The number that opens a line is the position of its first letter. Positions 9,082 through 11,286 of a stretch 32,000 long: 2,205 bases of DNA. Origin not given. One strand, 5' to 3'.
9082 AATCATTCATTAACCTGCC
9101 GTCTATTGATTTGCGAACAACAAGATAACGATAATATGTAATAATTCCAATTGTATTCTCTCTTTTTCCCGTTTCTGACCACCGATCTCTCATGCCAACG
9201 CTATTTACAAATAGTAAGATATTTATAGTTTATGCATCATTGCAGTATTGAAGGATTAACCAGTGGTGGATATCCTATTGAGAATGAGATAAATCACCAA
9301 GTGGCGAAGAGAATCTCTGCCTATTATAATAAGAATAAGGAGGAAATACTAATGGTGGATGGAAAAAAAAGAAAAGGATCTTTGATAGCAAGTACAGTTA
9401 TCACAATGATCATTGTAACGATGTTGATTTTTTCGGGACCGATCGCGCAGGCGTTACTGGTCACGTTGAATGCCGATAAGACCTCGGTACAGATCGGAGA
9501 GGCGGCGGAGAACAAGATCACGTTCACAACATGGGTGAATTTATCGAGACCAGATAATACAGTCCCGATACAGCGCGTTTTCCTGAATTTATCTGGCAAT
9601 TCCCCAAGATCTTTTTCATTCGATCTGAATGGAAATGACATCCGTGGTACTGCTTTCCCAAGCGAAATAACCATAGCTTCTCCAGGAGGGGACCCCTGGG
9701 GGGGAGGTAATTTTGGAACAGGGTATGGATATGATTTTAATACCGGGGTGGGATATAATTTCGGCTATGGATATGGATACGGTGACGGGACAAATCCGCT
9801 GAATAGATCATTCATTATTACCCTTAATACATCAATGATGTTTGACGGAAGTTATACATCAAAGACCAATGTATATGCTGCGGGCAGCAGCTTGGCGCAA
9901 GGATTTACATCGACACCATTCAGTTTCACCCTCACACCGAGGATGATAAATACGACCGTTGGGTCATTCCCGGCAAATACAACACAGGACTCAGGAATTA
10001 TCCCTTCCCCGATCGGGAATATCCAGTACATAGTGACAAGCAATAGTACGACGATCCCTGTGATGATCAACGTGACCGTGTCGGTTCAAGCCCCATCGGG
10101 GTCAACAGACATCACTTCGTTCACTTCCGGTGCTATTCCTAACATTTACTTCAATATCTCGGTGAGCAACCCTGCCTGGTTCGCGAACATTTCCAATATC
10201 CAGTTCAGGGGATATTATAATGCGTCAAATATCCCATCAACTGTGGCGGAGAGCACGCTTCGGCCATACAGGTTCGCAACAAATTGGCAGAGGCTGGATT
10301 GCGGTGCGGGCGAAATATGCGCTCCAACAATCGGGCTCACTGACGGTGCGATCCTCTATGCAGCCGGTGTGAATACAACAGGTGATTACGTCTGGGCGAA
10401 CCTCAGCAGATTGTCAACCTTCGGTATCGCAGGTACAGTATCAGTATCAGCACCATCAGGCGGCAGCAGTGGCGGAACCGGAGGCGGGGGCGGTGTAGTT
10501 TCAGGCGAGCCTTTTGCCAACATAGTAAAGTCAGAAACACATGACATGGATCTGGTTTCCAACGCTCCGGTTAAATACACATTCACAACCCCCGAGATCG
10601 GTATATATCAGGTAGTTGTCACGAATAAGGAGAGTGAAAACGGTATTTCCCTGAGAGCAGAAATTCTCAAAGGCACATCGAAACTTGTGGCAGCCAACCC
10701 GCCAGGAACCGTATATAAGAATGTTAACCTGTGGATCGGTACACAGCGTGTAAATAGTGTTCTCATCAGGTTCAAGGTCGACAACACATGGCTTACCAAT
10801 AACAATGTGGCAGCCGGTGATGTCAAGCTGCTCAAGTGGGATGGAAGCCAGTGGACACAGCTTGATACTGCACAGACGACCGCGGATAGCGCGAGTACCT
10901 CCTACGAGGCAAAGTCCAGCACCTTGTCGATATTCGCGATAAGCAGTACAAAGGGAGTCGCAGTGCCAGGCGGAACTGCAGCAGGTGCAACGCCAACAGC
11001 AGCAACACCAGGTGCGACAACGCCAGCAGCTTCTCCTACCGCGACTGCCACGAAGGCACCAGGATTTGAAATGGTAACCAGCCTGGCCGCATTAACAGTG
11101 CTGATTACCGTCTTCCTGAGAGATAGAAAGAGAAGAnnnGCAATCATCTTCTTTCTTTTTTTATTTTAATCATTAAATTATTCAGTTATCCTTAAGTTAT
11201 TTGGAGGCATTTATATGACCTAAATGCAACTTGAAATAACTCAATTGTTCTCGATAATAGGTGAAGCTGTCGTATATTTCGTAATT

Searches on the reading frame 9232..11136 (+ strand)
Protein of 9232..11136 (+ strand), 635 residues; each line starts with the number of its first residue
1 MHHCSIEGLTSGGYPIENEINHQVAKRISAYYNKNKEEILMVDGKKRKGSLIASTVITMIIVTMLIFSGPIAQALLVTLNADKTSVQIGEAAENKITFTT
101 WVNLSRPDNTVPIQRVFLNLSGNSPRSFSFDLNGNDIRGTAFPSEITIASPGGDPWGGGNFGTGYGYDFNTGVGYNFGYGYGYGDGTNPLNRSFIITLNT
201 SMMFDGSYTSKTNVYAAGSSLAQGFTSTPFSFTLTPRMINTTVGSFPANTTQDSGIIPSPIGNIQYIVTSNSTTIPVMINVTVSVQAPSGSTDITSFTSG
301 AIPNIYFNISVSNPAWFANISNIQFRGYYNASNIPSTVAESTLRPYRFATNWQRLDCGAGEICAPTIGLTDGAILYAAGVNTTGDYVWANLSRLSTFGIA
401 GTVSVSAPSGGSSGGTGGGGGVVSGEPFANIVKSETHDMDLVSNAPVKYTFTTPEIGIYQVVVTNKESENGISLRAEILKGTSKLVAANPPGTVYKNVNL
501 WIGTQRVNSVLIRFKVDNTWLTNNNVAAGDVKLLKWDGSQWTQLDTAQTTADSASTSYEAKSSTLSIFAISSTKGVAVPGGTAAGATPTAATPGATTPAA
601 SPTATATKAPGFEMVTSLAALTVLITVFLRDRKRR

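Call 5: search_protein_families(library=ncbifam, proteins=[window:9232-11136:+], max_evalue=0.01)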
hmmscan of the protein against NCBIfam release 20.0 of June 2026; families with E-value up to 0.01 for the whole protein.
window:9232-11136:+ (635 aa): 1 family
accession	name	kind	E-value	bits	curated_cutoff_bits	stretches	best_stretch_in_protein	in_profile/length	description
TIGR04213.1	PGF_pre_PGF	domain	7.5e-34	116.9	28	1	426-571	1-152/153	PGF-pre-PGF domain-containing protein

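Call 6: search_protein_families(library=pfam, proteins=[window:9232-11136:+], max_evalue=0.01)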
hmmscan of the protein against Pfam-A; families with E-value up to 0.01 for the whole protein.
window:9232-11136:+ (635 aa): 0 families

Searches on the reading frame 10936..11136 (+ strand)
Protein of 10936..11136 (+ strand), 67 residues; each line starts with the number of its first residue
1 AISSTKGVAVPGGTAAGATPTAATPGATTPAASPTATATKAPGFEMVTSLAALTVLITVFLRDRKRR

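Call 8: search_protein_families(library=ncbifam, proteins=[window:10936-11136:+], max_evalue=10)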
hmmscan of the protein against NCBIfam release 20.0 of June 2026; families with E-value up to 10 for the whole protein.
window:10936-11136:+ (67 aa): 7 families
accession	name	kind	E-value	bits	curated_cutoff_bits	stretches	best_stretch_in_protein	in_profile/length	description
NF045529.2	Heimdall-CTERM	domain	0.015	15.7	24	1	41-67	2-26/26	Heimdall-CTERM domain-containing surface protein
TIGR04281.1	peripla_PGF_1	equivalog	0.033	13.3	325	1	19-63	285-329/330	PGF-CTERM-anchored ABC transporter substrate-binding protein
TIGR04204.1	MAST_ArtA_sort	domain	0.063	13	150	1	26-62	147-180/183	MAST domain-containing protein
NF041431.1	S_layer_MEMAR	equivalog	0.11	10.9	600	1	9-62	764-817/819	MEMAR_RS02690 family S-layer glycoprotein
NF009427.0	PRK12787.1-3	equivalog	0.31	11.3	192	1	2-59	3-61/142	flagellar assembly regulator FliX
NF047807.1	LIC10920_lipo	equivalog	1.6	8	210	1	12-52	36-76/217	LIC10920 family plasminogen-binding lipoprotein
TIGR04216.1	halo_surf_glyco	exception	3.4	5.7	400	1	16-55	735-775/784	HVO_2072 family ArtA-dependent S-layer glycoprotein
